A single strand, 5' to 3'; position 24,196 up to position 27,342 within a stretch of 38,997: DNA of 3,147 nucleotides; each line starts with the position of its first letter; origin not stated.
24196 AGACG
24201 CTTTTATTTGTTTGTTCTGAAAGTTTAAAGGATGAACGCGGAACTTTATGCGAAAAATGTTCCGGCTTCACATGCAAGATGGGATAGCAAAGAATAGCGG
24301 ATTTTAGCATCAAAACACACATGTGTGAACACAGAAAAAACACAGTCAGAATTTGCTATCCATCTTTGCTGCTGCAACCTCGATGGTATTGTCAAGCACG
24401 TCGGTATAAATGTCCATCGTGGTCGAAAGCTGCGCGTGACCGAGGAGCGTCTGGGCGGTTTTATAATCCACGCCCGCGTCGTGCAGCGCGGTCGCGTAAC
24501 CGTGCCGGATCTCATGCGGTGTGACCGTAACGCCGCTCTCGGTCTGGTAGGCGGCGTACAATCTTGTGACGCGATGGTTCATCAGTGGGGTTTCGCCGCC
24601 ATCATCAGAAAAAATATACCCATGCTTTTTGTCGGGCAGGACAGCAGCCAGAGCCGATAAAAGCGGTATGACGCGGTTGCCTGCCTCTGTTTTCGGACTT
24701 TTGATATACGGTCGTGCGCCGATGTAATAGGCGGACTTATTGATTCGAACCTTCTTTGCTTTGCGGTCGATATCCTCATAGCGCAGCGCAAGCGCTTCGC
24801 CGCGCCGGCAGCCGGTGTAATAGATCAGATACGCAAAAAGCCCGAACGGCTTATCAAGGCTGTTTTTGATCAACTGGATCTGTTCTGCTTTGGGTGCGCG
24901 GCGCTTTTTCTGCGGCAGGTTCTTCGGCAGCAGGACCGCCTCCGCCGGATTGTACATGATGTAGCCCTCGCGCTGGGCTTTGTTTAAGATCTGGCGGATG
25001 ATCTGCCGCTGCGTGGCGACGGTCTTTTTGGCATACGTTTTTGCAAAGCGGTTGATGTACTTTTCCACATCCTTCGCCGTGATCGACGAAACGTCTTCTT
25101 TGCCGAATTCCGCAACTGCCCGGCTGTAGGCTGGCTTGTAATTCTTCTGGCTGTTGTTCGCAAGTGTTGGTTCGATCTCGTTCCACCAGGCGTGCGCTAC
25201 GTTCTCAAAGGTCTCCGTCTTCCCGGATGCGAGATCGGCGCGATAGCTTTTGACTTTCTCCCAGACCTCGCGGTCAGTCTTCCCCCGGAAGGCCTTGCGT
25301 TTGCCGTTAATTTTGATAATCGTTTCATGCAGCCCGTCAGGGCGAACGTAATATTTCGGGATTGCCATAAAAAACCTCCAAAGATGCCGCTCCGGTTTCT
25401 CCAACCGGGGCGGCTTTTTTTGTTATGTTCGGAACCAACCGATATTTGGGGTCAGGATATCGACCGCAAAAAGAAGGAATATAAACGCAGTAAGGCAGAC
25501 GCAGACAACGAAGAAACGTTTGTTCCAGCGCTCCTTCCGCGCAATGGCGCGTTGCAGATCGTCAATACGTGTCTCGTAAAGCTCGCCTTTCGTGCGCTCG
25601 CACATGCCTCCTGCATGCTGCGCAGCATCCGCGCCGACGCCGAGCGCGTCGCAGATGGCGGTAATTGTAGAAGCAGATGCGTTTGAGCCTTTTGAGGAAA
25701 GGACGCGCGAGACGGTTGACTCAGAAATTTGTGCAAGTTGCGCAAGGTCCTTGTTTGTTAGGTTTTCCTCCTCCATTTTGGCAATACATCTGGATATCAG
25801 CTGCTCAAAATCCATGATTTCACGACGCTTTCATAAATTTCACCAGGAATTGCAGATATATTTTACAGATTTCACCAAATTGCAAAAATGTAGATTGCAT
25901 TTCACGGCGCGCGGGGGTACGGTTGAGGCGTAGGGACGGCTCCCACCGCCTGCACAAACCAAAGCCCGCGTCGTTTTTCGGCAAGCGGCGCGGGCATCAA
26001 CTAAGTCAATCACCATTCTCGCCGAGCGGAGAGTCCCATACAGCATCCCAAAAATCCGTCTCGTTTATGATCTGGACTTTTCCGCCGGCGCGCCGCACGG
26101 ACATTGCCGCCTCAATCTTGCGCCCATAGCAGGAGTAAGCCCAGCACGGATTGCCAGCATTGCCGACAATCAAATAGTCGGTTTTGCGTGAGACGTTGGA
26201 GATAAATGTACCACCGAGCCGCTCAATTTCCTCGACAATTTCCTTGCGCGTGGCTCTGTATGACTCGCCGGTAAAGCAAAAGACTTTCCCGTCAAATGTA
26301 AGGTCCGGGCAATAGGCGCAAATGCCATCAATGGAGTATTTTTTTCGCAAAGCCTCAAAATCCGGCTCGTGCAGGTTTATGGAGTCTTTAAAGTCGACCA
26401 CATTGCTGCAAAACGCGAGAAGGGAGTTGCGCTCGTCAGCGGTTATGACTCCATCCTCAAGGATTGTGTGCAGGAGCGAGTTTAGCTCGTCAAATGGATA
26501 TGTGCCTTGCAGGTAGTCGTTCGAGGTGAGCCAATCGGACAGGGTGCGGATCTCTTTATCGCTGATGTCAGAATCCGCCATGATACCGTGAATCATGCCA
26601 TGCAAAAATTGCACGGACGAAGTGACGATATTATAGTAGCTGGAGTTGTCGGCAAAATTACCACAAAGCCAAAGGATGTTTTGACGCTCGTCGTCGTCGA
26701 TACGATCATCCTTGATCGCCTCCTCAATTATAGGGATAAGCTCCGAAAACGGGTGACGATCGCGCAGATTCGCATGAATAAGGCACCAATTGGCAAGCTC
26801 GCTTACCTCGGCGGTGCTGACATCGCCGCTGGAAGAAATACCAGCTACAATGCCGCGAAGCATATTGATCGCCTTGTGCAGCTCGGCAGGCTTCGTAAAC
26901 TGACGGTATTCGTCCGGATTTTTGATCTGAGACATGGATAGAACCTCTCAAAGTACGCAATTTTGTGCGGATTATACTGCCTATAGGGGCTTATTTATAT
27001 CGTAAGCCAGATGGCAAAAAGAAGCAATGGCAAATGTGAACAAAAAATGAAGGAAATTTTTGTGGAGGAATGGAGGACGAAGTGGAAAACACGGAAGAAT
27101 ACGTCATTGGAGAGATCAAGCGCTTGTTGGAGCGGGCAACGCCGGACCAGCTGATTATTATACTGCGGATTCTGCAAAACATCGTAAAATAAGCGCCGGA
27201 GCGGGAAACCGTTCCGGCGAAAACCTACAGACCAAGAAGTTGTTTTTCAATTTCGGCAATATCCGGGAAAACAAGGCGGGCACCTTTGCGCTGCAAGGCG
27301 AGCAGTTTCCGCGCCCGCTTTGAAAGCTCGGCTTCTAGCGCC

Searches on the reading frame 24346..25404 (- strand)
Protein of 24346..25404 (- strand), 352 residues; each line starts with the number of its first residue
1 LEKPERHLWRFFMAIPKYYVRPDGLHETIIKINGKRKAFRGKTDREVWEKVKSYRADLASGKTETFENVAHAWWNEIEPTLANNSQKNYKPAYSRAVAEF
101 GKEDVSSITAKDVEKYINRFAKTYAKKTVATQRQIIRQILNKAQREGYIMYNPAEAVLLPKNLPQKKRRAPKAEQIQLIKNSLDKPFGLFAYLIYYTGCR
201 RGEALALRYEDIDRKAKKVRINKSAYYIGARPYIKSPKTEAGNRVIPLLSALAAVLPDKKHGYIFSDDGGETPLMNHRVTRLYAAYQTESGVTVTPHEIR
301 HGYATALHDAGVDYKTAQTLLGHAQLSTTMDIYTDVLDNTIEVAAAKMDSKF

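Call 35: search_protein_families(library=phrogs, proteins=[window:24346-25404:-], max_evalue=0.00001)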
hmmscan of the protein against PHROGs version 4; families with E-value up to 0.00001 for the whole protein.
window:24346-25404:- (352 aa): 5 families
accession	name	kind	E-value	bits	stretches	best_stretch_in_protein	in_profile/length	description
phrog_1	-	integration and excision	1.1e-67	230.7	1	23-350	121-449/611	integrase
phrog_216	-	integration and excision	7.4e-29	101.8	1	130-350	16-238/301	integrase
phrog_7685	-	integration and excision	5.5e-11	43.5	1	273-349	161-236/240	integrase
phrog_7244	-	integration and excision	1.5e-07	31.9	1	97-216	107-227/263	integrase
phrog_23783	-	integration and excision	4.2e-07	31.1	1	31-156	23-151/162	integrase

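Call 36: search_protein_families(library=pfam, proteins=[window:24346-25404:-], max_evalue=0.001)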
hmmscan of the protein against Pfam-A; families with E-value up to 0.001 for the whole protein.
window:24346-25404:- (352 aa): 5 families
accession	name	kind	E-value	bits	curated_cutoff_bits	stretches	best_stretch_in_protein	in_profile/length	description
PF00589.27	Phage_integrase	-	1.7e-21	77.2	27.1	1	185-338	22-170/172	Phage integrase family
PF22022.2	Phage_int_M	-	2.7e-09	37.6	27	1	66-156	1-92/96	Phage integrase central domain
PF14659.12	Phage_int_SAM_3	-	4.5e-06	27.2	22.6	1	65-119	1-56/58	Phage integrase, N-terminal SAM-like domain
PF13495.12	Phage_int_SAM_4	-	4.7e-05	24.2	27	1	81-139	14-74/85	Phage integrase, N-terminal SAM-like domain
PF13102.12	Phage_int_SAM_5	-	8.7e-05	23.3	22.3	1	73-153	9-92/98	Phage integrase SAM-like domain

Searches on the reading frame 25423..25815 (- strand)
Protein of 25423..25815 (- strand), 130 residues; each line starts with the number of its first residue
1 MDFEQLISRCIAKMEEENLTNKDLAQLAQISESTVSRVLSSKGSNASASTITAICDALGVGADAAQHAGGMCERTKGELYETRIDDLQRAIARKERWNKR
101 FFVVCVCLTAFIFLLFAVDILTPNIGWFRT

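Call 35: search_protein_families(library=phrogs, proteins=[window:25423-25815:-], max_evalue=0.00001)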
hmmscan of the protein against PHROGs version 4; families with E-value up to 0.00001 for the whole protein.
window:25423-25815:- (130 aa): 3 families
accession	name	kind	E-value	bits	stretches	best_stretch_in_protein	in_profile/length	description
phrog_1373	-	transcription regulation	7.4e-08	33.5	1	13-61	71-118/166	transcriptional regulator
phrog_3642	-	DNA, RNA and nucleotide metabolism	2.5e-06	28.3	1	15-59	16-61/79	HTH DNA binding protein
phrog_8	-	transcription regulation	3.8e-06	27.6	1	6-62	162-212/346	transcriptional regulator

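Call 36: search_protein_families(library=pfam, proteins=[window:25423-25815:-], max_evalue=0.001)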
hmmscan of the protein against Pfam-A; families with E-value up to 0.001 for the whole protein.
window:25423-25815:- (130 aa): 4 families
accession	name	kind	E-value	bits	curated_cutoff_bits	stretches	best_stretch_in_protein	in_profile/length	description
PF13443.12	HTH_26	-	1.1e-08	35.6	22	1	14-60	6-52/63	Cro/C1-type HTH DNA-binding domain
PF01381.28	HTH_3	-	6.3e-08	33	23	1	13-62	4-52/55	Helix-turn-helix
PF13560.12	HTH_31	-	6.9e-08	33.1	27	1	15-65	11-61/64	Helix-turn-helix domain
PF00356.27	LacI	-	6.4e-06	26.3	27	1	22-56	3-36/46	Bacterial regulatory proteins, lacI family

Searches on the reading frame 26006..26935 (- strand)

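Call 35: search_protein_families(library=phrogs, proteins=[window:26006-26935:-], max_evalue=0.00001)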
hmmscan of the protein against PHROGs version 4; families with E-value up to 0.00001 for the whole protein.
window:26006-26935:- (309 aa): 3 families
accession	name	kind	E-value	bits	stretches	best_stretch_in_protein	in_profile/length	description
phrog_3989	-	unknown function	9e-94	315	1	8-302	3-295/296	-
phrog_3869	-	DNA, RNA and nucleotide metabolism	1.9e-07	31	1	212-260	579-627/656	NAD-dependent DNA ligase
phrog_2561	-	DNA, RNA and nucleotide metabolism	5.7e-07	30.9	1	209-296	84-157/167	DNA ligase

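Call 36: search_protein_families(library=pfam, proteins=[window:26006-26935:-], max_evalue=0.001)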
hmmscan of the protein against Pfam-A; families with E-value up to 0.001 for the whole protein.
window:26006-26935:- (309 aa): 1 family
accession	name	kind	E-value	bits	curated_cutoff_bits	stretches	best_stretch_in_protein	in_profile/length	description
PF00533.33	BRCT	-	6e-08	33.3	21.3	1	213-262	5-55/78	BRCA1 C Terminus (BRCT) domain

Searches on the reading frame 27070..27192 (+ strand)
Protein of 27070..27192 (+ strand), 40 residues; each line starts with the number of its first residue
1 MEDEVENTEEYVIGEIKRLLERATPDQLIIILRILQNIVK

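Call 64: search_protein_families(library=phrogs, proteins=[window:27070-27192:+], max_evalue=1)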
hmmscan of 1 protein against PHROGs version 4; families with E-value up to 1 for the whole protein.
window:27070-27192:+ (40 aa): 0 families

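Call 65: search_protein_families(library=pfam, proteins=[window:27070-27192:+], max_evalue=1)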
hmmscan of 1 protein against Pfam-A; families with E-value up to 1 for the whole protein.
window:27070-27192:+ (40 aa): 1 family
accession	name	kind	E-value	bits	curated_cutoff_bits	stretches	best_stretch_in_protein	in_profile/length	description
PF08620.15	RPAP1_C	-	0.25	11.8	27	1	11-40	37-66/69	RPAP1-like, C-terminal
